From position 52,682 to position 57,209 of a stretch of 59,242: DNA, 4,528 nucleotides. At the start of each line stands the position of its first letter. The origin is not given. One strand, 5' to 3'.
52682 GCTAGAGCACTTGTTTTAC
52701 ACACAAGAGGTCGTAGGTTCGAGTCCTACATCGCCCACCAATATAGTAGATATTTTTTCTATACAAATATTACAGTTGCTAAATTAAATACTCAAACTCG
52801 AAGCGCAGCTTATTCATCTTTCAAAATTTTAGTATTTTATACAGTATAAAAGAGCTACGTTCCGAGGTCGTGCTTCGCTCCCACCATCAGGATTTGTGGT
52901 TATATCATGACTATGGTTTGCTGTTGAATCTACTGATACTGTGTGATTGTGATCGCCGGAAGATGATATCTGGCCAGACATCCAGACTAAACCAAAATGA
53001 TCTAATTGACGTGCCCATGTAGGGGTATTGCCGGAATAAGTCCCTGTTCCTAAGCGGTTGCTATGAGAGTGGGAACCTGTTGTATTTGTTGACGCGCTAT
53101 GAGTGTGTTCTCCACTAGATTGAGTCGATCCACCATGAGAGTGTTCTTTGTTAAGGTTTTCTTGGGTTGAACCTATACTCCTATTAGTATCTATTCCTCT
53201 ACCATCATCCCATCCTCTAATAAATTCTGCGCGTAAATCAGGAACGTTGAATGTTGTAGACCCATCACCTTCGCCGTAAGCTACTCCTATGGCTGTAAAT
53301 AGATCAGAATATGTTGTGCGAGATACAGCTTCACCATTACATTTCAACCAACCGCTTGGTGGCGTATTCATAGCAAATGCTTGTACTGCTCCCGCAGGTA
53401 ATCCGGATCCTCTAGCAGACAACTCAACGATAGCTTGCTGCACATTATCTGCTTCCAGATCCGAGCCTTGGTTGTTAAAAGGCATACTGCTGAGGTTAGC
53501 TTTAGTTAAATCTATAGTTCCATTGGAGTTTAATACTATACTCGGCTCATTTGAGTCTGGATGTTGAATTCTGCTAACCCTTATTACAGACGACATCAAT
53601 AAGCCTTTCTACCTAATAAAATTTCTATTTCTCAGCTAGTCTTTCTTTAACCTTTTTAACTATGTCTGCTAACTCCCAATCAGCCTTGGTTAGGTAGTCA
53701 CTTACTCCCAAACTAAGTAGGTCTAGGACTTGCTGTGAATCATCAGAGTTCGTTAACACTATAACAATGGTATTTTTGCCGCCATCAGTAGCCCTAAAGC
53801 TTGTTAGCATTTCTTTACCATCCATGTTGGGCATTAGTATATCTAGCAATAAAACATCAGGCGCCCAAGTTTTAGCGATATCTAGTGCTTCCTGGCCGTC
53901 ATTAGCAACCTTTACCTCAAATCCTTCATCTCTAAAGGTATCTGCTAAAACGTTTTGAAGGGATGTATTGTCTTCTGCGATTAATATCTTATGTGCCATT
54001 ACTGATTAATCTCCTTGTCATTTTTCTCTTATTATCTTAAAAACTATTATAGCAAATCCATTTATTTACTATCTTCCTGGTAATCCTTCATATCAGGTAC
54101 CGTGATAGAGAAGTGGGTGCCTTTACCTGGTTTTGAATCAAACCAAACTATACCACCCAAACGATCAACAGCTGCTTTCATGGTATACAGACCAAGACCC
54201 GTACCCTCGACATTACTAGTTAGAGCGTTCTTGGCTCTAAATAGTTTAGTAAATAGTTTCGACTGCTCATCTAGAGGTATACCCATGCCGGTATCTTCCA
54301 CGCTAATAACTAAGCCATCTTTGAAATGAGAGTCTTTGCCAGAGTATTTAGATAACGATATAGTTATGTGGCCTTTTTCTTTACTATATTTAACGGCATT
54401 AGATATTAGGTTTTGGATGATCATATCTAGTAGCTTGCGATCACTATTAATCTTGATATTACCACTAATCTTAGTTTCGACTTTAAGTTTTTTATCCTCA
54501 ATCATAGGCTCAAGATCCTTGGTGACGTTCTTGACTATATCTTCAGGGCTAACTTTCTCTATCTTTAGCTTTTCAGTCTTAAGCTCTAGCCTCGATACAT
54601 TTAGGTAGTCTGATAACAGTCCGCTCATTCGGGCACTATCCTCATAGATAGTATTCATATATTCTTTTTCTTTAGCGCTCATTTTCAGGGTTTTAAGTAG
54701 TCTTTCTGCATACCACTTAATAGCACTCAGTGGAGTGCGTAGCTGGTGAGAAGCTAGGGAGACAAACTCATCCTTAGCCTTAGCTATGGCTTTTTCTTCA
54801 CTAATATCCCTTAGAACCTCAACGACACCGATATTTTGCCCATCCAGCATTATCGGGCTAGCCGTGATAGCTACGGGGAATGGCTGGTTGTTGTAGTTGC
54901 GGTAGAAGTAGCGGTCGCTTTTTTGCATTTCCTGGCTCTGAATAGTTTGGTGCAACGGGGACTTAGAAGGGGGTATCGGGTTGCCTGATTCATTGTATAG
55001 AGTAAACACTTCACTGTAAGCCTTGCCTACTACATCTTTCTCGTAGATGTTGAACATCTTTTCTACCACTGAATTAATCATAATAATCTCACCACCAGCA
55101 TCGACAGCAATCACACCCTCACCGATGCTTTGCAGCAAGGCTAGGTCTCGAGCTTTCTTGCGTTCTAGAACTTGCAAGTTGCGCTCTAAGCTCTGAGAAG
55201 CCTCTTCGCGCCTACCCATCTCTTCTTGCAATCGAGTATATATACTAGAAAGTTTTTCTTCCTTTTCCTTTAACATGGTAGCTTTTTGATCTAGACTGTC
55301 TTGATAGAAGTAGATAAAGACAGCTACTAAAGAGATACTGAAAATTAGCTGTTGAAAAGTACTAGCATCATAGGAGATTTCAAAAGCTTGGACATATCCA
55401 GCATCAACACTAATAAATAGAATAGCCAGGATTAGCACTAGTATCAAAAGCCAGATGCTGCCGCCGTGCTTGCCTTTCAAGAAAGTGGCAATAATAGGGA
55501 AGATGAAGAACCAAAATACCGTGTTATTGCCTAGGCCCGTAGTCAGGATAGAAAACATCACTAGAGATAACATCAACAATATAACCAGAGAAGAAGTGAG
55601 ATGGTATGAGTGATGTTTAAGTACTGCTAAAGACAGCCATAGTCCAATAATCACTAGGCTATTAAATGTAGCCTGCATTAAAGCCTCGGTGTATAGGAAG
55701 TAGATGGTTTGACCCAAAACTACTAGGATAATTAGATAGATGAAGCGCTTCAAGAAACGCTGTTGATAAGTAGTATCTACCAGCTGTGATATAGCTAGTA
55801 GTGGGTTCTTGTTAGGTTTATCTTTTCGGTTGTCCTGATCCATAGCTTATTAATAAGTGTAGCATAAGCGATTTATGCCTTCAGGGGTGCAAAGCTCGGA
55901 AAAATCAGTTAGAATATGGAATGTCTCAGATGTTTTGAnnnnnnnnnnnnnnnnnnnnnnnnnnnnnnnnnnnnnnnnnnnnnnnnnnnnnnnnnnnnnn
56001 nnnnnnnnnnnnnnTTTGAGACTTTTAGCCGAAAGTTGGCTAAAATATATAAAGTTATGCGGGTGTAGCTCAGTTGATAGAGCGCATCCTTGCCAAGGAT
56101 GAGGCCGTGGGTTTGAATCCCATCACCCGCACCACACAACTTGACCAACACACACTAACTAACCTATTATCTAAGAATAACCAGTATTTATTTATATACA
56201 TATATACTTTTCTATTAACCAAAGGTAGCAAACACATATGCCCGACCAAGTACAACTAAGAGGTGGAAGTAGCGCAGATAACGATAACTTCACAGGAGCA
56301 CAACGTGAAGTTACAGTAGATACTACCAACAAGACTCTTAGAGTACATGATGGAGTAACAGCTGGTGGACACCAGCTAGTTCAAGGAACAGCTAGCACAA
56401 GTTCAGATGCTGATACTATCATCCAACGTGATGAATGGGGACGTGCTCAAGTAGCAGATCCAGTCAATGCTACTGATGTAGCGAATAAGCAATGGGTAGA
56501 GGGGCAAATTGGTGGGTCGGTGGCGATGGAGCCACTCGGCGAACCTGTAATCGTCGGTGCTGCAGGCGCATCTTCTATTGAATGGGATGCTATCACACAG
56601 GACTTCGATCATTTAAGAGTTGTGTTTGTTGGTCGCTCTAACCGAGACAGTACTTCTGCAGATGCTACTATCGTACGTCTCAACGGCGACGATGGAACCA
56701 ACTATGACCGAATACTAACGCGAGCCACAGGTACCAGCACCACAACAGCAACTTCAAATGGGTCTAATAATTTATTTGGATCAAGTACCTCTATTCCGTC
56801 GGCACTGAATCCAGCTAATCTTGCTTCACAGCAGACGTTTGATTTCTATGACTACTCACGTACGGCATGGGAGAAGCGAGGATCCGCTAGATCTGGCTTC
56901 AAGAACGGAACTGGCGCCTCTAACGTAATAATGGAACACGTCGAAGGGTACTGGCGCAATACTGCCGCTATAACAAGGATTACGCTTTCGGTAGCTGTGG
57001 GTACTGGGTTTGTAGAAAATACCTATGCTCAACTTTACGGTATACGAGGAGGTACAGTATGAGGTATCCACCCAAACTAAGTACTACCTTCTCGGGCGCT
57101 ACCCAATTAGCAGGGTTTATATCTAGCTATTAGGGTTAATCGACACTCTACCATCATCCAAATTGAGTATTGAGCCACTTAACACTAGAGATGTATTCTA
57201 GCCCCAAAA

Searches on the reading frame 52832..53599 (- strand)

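Call 92: search_protein_families(library=pfam, proteins=[window:52832-53599:-], max_evalue=0.00001)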
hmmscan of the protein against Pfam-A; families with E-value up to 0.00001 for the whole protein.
window:52832-53599:- (256 aa): 1 family
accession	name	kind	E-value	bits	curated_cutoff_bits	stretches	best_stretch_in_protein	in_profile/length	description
PF07484.17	Collar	-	5e-24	84.5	24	1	70-127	1-57/57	Phage Tail Collar Domain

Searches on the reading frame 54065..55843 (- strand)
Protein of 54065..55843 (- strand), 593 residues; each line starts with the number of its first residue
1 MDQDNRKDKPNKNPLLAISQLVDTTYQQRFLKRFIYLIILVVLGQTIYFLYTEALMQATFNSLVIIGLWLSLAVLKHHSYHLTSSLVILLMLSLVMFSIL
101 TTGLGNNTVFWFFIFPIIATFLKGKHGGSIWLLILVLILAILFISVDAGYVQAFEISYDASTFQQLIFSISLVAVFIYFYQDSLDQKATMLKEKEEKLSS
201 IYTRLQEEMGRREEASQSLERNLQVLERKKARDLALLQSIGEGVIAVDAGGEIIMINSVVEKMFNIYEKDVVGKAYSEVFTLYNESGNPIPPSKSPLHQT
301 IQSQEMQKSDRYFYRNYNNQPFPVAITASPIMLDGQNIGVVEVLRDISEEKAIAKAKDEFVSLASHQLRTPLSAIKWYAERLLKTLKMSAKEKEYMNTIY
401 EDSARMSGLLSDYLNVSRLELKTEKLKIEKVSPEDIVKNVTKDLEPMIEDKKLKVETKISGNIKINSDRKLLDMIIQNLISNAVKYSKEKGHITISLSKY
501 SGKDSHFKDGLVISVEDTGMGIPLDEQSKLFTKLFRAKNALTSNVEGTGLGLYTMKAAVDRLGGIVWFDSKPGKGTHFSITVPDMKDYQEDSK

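Call 92: search_protein_families(library=pfam, proteins=[window:54065-55843:-], max_evalue=0.00001)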
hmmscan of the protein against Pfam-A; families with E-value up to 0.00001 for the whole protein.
window:54065-55843:- (593 aa): 4 families
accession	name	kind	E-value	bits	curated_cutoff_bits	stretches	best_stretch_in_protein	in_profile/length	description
PF02518.31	HATPase_c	-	1.8e-27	96.4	26.4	1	468-584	2-109/111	Histidine kinase-, DNA gyrase B-, and HSP90-like ATPase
PF00512.31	HisKA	-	5.5e-14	52.4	26.9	1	356-420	1-64/66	His Kinase A (phospho-acceptor) domain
PF13426.13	PAS_9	-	5e-12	46.4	27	1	243-349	3-103/103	PAS domain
PF00989.32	PAS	-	1.8e-10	41.2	22.6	1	235-347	5-113/113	PAS fold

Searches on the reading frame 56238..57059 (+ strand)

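Call 92: search_protein_families(library=pfam, proteins=[window:56238-57059:+], max_evalue=0.00001)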
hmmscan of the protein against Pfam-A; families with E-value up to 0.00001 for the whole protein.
window:56238-57059:+ (274 aa): 1 family
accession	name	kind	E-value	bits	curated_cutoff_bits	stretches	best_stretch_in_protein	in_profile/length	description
PF18454.7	Mtd_N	-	2.3e-12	47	26.3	1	5-41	1-37/37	Major tropism determinant N-terminal domain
